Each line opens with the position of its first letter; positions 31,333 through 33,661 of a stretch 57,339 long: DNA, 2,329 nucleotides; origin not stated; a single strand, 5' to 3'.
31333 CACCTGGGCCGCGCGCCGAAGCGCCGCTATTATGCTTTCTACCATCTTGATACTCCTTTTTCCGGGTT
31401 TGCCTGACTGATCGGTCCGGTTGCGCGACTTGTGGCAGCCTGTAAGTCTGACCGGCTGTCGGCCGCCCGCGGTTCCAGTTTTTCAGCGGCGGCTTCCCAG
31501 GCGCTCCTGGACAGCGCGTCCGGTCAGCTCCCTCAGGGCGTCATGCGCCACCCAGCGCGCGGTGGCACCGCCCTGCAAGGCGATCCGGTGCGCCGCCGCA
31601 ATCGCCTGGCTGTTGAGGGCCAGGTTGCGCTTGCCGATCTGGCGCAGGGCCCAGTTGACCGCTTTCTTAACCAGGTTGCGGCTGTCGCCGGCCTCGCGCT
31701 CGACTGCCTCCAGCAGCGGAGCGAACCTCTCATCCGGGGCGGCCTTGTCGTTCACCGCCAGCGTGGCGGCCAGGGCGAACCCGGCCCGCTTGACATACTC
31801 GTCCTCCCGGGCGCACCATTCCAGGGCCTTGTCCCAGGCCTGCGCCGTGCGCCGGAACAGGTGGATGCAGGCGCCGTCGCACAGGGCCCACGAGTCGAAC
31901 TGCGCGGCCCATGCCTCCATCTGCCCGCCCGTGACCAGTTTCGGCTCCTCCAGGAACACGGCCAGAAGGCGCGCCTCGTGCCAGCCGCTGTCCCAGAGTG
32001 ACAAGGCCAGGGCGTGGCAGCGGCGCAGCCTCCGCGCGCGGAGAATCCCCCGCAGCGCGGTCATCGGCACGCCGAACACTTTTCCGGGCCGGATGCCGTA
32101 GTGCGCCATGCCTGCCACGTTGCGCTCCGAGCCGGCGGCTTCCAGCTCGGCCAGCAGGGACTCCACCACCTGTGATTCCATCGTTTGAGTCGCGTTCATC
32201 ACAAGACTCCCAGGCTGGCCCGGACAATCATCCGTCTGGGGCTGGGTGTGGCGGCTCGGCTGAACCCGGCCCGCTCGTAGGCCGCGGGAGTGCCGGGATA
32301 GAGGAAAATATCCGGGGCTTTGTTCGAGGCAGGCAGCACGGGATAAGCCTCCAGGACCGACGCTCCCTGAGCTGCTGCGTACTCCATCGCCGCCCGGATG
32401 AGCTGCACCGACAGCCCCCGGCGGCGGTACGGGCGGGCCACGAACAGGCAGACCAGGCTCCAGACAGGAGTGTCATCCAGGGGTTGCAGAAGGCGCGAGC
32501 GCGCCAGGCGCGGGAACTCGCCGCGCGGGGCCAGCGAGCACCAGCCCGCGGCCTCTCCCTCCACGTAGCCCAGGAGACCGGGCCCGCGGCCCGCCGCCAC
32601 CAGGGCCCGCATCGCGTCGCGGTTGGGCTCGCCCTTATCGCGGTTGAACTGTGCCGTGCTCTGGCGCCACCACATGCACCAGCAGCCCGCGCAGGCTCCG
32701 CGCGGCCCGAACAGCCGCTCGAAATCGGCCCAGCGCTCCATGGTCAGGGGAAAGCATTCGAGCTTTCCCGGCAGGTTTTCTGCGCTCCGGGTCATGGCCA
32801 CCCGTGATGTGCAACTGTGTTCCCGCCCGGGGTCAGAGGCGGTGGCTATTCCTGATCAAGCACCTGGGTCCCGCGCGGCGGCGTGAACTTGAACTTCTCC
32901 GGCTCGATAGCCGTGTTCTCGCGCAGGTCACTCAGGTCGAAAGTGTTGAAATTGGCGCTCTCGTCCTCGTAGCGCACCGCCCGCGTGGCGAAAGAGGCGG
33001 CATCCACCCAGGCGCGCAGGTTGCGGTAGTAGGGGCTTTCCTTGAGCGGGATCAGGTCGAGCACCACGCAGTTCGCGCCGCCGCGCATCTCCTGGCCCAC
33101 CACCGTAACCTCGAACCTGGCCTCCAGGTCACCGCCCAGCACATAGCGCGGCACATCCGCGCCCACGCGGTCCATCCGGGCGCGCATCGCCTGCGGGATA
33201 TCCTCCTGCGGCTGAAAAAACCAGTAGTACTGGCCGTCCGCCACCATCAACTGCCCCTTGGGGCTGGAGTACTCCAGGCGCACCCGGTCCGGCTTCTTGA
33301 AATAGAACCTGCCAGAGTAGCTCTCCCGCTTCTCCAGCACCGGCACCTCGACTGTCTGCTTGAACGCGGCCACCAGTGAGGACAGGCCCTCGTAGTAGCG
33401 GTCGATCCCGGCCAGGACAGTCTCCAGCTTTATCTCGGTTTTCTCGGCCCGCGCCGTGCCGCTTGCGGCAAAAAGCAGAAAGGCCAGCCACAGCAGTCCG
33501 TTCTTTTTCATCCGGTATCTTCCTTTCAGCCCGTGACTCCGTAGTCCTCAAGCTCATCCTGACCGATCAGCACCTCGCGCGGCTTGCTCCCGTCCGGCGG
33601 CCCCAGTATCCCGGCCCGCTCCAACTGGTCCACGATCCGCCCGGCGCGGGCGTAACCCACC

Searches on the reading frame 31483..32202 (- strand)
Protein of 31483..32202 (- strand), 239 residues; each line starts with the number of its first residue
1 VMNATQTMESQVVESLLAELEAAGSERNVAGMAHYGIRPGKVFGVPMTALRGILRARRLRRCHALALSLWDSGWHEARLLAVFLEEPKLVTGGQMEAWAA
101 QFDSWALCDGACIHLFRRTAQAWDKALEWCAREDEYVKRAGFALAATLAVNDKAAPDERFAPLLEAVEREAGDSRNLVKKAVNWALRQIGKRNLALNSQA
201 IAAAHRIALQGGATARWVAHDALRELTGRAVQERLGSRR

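Call 52: search_protein_families(library=pfam, proteins=[window:31483-32202:-], max_evalue=0.00001)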
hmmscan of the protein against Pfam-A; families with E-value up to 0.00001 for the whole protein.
window:31483-32202:- (239 aa): 1 family
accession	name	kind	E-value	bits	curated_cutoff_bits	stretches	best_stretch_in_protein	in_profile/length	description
PF08713.17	DNA_alkylation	-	6.7e-34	117.9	21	1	17-225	2-212/213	DNA alkylation repair enzyme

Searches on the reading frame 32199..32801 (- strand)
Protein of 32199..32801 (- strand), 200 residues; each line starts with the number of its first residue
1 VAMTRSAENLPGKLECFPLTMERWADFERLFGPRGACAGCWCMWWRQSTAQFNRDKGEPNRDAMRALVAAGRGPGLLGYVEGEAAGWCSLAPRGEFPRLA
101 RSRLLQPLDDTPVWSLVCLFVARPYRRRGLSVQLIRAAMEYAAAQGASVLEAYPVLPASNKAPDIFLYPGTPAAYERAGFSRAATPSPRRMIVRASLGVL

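Call 52: search_protein_families(library=pfam, proteins=[window:32199-32801:-], max_evalue=0.00001)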
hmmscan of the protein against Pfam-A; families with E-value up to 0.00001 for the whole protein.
window:32199-32801:- (200 aa): 1 family
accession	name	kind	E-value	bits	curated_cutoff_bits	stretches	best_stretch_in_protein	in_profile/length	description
PF00583.31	Acetyltransf_1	-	5.4e-10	40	20.7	1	54-152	14-98/116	Acetyltransferase (GNAT) family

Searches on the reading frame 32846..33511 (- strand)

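Call 52: search_protein_families(library=pfam, proteins=[window:32846-33511:-], max_evalue=0.00001)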
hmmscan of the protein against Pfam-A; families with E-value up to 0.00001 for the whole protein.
window:32846-33511:- (221 aa): 2 families
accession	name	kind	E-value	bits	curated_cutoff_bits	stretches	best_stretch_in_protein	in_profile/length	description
PF03548.22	LolA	-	9.2e-21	74.7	23.6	1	42-210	2-165/165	Outer membrane lipoprotein carrier protein LolA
PF17131.11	LolA_like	-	2.1e-06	27.9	30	1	93-198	27-138/184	Outer membrane lipoprotein-sorting protein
